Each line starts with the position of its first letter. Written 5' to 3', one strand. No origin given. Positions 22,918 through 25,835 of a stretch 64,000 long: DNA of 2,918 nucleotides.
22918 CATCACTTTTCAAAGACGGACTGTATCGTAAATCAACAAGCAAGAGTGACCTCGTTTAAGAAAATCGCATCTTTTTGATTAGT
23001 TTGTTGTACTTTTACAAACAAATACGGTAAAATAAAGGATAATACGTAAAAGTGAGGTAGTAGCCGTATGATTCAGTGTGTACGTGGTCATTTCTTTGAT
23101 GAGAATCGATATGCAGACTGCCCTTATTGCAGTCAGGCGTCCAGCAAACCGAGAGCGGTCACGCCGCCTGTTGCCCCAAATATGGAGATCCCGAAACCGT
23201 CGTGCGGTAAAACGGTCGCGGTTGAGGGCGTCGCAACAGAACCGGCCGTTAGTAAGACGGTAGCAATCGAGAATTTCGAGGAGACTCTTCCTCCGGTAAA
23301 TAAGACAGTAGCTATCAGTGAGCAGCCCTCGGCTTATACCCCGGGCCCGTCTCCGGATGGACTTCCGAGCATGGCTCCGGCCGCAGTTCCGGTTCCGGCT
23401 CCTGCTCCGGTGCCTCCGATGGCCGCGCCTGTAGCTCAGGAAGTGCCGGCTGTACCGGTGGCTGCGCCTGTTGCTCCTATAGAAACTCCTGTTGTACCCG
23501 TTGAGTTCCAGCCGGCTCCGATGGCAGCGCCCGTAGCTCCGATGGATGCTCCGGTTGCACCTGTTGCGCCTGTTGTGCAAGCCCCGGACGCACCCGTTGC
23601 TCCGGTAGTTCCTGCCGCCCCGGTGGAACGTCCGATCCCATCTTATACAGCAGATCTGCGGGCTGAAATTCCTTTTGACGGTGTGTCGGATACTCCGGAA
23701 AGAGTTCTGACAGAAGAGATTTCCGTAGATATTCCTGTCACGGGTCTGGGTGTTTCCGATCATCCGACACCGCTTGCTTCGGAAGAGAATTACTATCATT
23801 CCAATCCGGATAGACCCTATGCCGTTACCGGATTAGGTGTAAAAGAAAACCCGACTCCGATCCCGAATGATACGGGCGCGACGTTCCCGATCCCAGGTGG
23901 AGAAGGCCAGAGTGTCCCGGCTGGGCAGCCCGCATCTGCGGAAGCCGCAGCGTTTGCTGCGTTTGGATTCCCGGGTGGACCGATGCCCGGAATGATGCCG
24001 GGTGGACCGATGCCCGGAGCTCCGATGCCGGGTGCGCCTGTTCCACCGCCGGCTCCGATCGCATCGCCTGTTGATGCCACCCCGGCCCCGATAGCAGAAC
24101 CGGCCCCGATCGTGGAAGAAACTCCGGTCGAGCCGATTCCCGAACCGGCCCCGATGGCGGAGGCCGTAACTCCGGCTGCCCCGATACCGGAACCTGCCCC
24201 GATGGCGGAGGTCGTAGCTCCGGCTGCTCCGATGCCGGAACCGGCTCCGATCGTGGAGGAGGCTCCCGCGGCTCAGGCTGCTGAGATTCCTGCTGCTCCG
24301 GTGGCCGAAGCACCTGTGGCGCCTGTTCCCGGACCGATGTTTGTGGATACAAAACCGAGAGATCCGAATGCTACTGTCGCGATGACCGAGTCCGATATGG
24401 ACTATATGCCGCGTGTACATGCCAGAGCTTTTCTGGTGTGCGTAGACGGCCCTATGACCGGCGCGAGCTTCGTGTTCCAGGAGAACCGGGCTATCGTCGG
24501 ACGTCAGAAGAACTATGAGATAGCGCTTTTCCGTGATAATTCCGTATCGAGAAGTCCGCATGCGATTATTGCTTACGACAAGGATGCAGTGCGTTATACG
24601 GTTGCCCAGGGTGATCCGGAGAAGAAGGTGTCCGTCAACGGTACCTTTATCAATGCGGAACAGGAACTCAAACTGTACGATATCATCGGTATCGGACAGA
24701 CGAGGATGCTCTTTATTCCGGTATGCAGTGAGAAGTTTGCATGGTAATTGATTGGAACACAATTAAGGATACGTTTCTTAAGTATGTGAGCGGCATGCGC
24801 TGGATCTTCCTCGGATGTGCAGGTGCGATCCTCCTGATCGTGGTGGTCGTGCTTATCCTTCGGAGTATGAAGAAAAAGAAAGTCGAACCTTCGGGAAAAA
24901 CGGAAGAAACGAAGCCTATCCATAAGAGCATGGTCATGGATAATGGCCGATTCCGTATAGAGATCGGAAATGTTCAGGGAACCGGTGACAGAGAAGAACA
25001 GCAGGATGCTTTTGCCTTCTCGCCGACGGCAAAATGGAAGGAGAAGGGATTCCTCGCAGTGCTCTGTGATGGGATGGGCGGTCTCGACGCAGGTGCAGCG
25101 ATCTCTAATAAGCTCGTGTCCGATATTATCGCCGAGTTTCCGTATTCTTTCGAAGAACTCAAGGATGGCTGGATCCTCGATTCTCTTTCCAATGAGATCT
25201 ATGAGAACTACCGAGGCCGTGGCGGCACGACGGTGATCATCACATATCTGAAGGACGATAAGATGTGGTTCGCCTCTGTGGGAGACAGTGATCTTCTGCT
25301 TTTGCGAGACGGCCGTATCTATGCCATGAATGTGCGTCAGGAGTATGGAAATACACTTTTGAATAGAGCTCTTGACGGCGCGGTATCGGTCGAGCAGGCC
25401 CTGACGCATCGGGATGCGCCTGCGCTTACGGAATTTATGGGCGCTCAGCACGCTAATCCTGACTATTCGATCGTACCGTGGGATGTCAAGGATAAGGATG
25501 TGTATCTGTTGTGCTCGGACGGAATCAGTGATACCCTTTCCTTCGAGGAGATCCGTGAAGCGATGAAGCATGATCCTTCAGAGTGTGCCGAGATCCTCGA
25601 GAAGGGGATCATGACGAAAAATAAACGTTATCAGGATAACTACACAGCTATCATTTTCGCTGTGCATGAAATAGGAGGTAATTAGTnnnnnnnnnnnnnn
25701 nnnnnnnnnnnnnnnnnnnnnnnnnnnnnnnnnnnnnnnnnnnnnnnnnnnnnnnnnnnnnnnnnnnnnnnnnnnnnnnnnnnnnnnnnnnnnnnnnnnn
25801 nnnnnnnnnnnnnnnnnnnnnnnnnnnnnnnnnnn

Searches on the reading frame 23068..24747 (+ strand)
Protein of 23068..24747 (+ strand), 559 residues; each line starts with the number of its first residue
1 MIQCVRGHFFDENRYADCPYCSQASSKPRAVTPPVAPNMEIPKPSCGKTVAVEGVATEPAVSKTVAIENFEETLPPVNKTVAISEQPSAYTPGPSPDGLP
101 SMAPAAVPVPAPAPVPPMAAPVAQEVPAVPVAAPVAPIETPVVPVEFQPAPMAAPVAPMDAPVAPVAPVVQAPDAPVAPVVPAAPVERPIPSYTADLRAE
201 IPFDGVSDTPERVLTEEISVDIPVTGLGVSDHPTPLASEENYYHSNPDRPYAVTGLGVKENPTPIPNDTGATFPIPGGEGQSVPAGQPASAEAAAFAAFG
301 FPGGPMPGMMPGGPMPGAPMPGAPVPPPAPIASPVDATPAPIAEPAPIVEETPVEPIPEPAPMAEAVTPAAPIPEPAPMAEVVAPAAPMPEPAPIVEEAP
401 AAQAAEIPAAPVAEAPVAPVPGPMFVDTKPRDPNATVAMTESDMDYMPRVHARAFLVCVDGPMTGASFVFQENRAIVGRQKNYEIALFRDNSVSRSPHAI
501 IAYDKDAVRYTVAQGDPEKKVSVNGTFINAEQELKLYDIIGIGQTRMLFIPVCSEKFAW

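Call 3: search_protein_families(library=pfam, proteins=[window:23068-24747:+], max_evalue=0.01)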
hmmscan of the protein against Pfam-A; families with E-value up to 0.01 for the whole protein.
window:23068-24747:+ (559 aa): 2 families
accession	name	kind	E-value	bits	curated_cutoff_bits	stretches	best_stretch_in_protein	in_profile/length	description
PF16697.10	Yop-YscD_cpl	-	2.1e-07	31.5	33.2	1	460-550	4-91/94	Inner membrane component of T3SS, cytoplasmic domain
PF00498.31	FHA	-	0.0008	20.2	20.7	1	476-543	2-67/67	FHA domain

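Call 42: search_protein_families(library=ncbifam, proteins=[window:23068-24744:+], max_evalue=0.01)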
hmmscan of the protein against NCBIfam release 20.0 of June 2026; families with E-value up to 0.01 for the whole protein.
window:23068-24744:+ (559 aa): 2 families
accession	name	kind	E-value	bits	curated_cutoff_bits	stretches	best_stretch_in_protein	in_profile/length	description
NF041660.2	oxygluDhInhib_OdhI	equivalog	5.5e-05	23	200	1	441-550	26-128/130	oxoglutarate dehydrogenase inhibitor Odhl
NF049868.1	FhaB_Rv0019c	equivalog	0.001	19.2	125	1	449-547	62-156/158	FHA domain-containing protein FhaB/FipA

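Call 51: search_protein_families(library=padloc, proteins=[window:23068-24744:+], max_evalue=0.001)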
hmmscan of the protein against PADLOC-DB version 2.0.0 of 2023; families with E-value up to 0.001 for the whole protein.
window:23068-24744:+ (559 aa): 0 families

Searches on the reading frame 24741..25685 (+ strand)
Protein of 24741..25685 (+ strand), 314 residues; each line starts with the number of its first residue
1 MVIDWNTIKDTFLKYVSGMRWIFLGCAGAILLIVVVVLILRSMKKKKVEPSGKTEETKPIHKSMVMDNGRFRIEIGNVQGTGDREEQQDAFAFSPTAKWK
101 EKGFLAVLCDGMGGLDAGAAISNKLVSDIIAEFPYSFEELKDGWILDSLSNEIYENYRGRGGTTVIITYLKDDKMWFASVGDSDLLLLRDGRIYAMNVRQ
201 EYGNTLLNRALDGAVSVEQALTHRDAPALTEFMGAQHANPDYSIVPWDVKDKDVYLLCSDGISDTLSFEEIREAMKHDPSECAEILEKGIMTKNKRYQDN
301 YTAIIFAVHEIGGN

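Call 3: search_protein_families(library=pfam, proteins=[window:24741-25685:+], max_evalue=0.01)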
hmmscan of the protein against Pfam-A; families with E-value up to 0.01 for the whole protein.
window:24741-25685:+ (314 aa): 3 families
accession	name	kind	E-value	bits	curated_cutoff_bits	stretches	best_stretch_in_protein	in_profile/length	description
PF00481.26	PP2C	-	1.7e-07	31.6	20.3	1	80-198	8-138/255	Protein phosphatase 2C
PF13672.11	PP2C_2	-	5.6e-07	29.7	24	1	85-270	10-182/209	Protein phosphatase 2C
PF07228.17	SpoIIE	-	0.0011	19.4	25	0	238-286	110-168/192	Stage II sporulation protein E (SpoIIE)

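Call 42: search_protein_families(library=ncbifam, proteins=[window:24741-25682:+], max_evalue=0.01)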
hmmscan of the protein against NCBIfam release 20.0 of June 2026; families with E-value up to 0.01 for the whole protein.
window:24741-25682:+ (314 aa): 3 families
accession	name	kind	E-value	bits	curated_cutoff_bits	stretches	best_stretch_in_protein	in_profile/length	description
NF033484.1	Stp1_PP2C_phos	equivalog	1.3e-25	90.3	230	1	84-306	8-231/232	Stp1/IreP family PP2C-type Ser/Thr phosphatase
NF011149.0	PRK14559.1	equivalog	5e-12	45.4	374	1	101-277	410-595/642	serine/threonine phosphatase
NF041738.1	GG_III-CTERM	domain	0.00049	19.9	22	1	21-47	1-28/28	GGIII-like transmembrane region-containing protein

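Call 51: search_protein_families(library=padloc, proteins=[window:24741-25682:+], max_evalue=0.001)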
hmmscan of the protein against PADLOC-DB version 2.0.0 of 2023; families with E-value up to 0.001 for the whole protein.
window:24741-25682:+ (314 aa): 0 families
